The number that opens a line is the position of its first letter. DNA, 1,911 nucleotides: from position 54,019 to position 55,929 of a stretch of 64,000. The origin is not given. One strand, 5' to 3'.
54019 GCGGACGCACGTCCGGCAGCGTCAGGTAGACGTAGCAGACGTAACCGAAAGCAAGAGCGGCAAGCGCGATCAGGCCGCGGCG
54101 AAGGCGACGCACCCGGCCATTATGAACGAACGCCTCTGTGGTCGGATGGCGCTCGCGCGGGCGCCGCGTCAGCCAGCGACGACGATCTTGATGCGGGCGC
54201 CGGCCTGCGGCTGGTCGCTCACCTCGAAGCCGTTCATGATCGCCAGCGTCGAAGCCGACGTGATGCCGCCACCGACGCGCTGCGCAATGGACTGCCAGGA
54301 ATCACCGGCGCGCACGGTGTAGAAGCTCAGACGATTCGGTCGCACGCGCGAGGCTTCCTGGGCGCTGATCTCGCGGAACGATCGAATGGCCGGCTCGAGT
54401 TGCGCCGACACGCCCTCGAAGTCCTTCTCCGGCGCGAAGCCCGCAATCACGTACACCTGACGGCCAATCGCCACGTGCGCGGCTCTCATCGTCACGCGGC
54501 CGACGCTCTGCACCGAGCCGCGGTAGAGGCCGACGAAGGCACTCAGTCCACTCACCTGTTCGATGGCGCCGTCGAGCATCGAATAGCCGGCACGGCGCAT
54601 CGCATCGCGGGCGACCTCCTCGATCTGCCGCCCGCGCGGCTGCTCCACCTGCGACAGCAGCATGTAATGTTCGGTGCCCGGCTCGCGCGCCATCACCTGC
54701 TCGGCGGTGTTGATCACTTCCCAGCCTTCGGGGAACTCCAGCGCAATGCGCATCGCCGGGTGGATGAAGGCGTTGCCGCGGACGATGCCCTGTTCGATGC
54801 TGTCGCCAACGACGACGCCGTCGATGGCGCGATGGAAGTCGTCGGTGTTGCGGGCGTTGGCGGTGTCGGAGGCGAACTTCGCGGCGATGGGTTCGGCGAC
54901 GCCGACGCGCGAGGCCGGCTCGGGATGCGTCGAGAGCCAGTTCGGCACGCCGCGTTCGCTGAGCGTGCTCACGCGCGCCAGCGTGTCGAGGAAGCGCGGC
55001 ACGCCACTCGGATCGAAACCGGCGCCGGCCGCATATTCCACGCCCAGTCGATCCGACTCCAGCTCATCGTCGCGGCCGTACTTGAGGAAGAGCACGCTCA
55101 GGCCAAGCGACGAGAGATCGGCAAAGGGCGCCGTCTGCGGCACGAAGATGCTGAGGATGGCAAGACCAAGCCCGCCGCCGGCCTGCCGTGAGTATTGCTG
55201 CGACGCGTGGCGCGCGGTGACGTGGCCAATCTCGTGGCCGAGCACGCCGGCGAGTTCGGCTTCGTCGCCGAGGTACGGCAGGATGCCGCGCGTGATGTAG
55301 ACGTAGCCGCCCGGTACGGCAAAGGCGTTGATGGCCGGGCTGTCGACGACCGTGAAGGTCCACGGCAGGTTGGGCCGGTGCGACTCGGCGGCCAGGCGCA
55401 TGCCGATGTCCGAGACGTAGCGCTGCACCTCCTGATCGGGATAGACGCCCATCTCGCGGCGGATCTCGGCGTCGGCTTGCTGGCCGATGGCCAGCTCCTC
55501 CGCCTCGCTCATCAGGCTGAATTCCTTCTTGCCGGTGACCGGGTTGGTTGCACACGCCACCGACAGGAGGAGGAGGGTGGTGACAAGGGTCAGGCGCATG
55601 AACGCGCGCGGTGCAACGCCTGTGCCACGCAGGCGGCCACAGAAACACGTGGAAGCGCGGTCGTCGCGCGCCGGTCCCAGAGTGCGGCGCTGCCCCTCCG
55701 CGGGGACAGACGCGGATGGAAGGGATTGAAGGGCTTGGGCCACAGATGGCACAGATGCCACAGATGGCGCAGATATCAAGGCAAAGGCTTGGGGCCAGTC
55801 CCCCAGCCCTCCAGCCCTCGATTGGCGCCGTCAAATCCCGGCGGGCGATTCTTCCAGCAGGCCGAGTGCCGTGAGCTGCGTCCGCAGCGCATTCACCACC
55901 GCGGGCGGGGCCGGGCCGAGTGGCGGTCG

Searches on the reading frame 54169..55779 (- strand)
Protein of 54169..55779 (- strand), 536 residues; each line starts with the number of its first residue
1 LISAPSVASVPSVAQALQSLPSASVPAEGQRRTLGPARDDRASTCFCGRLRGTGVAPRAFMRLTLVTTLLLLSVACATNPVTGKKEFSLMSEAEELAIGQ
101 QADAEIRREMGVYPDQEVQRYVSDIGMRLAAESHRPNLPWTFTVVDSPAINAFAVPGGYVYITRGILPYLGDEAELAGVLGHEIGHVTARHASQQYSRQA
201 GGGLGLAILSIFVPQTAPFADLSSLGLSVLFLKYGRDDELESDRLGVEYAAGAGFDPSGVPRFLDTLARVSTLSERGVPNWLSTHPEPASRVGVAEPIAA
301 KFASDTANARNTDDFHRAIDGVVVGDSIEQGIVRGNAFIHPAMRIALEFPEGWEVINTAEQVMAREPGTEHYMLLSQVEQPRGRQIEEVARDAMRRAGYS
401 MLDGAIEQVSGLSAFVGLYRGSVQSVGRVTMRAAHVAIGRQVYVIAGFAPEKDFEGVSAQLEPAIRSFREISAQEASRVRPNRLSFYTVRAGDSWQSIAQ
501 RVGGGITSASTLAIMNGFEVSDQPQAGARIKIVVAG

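Call 39: search_protein_families(library=pfam, proteins=[window:54169-55779:-], max_evalue=0.00001)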
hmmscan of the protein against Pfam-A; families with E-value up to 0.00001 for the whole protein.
window:54169-55779:- (536 aa): 1 family
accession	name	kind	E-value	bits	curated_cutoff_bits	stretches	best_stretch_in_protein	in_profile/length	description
PF01435.24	Peptidase_M48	-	3.4e-33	115.5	20.3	1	119-293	4-180/186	Peptidase family M48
